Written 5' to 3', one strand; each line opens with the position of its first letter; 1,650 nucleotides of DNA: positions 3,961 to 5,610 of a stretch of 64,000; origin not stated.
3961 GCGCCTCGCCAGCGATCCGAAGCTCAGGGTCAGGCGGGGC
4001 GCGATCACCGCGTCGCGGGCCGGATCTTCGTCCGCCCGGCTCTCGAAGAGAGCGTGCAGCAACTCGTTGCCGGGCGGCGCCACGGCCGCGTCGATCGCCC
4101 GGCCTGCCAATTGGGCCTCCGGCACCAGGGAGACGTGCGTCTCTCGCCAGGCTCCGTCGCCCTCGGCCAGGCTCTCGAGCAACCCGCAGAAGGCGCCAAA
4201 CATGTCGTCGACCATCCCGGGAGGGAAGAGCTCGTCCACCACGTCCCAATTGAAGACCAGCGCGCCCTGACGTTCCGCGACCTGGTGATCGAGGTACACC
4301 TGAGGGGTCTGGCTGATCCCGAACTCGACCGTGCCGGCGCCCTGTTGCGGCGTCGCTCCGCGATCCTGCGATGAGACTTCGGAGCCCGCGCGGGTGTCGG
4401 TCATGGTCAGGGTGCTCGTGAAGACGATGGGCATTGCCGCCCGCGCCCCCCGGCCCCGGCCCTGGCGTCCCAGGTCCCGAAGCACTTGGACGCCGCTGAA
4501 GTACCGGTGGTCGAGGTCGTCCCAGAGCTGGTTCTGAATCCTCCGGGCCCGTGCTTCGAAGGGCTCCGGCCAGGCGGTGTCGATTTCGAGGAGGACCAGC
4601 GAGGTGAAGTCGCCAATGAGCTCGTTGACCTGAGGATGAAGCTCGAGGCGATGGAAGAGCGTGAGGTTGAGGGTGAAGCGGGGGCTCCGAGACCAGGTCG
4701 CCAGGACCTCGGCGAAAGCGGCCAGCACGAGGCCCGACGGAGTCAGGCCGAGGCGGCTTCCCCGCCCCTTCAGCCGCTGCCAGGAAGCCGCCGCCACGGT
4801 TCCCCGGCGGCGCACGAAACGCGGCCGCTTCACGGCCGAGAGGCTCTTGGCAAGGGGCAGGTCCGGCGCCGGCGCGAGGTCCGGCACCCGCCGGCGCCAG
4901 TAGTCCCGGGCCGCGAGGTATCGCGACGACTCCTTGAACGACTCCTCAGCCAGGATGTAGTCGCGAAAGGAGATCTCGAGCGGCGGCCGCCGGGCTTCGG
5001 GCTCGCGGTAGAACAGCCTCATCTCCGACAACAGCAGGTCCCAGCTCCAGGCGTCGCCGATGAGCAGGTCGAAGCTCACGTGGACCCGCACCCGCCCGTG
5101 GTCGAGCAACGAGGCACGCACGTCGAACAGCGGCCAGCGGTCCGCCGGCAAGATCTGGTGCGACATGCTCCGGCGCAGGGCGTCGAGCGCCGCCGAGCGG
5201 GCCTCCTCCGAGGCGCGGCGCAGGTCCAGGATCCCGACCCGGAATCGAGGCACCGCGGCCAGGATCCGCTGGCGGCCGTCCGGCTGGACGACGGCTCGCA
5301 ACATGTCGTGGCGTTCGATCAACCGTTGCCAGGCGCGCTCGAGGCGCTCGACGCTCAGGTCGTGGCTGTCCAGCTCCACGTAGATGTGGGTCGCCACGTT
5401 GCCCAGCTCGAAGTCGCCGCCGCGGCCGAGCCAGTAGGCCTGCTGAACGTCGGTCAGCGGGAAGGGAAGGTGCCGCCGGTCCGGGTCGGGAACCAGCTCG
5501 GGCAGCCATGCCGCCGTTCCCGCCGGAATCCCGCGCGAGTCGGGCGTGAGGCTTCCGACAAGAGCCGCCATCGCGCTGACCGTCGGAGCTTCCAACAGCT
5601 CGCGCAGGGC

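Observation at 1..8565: Leftmost megasynthase gene is invisible to the ORF track: KS-AT-ACP with no reductive domains feeding a Cy domain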

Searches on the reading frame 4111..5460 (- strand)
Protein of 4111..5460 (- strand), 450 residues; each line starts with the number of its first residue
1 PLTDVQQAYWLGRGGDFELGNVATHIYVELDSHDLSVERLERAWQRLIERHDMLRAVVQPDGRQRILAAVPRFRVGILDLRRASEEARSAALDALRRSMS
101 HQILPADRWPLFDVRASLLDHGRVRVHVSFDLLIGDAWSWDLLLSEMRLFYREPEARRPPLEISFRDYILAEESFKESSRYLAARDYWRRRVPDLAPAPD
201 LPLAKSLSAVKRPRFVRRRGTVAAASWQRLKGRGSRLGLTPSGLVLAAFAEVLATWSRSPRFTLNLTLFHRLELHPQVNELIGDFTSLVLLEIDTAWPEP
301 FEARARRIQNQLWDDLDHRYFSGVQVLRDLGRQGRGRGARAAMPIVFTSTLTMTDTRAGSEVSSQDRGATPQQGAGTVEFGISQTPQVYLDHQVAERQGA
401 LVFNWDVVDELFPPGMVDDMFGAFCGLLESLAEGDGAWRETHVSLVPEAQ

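Call 15: search_solved_structures(query=window:4111-5460:-, max_evalue=0.00001)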
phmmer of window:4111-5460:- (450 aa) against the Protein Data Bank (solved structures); distinct sequences matched with E-value up to 0.00001: 13.
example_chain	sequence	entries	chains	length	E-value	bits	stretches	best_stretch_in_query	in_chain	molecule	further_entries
5t7z_A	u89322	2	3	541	5.9e-107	361.5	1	1-434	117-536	EpoB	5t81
7jtj_A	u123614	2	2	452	4.3e-90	305.9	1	2-439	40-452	Irp2 protein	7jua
5t3e_A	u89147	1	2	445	6.7e-88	298.7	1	2-433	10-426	Bacillamide synthetase heterocyclization domain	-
7ly7_A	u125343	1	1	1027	6e-87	295.5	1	2-434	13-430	BmdB, Bacillamide NRPS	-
7ly4_E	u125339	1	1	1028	6e-87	295.5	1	2-434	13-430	BmdB, bacillamide NRPS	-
7ry6_A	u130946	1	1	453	3.7e-81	276.4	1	1-443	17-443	HMWP2 nonribosomal peptide synthetase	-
7emy_A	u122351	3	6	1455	1.6e-65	224.9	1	2-440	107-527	Dihydroaeruginoic acid synthetase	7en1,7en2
6lta_A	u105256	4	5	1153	1.1e-64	222.2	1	1-439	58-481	Nonribosomal peptide synthetase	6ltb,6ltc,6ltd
8xjz_C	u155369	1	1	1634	2.7e-11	46.2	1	33-303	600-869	Peptide synthetase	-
9rde_A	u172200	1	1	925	2.5e-08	36.4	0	38-330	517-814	Bacitracin synthase 3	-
2jgp_A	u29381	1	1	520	9.3e-08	34.5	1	35-319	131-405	TYROCIDINE SYNTHETASE 3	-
8hlk_A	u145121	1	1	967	1.1e-06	31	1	35-325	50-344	Microcystin synthetase B (Fragment)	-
6ta8_A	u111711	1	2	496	1.9e-06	30.2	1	4-304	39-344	Tyrocidine synthase 2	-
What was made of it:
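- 4111..5460 (-): Heterocyclisation (Cy) domain (aa 1036-1485): FPLT, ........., GDFT and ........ motifs. Best PDB relatives are Cy domains, EpoB 5t7z E 6e-107 (call 15).
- On NRPS heterocyclisation (Cy) module: Ordinary C domains score 1e-11 or worse (call 15).
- Closest known: EpoA ACP to EpoB Cy interface. Same: EpoB Cy is the closest solved relative of the G1 Cy domain (5t7z, E 6e-107, call 15).
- The Cy domain is closest to EpoB Cy, which also receives its acyl group from a PKS carrier (call 15).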
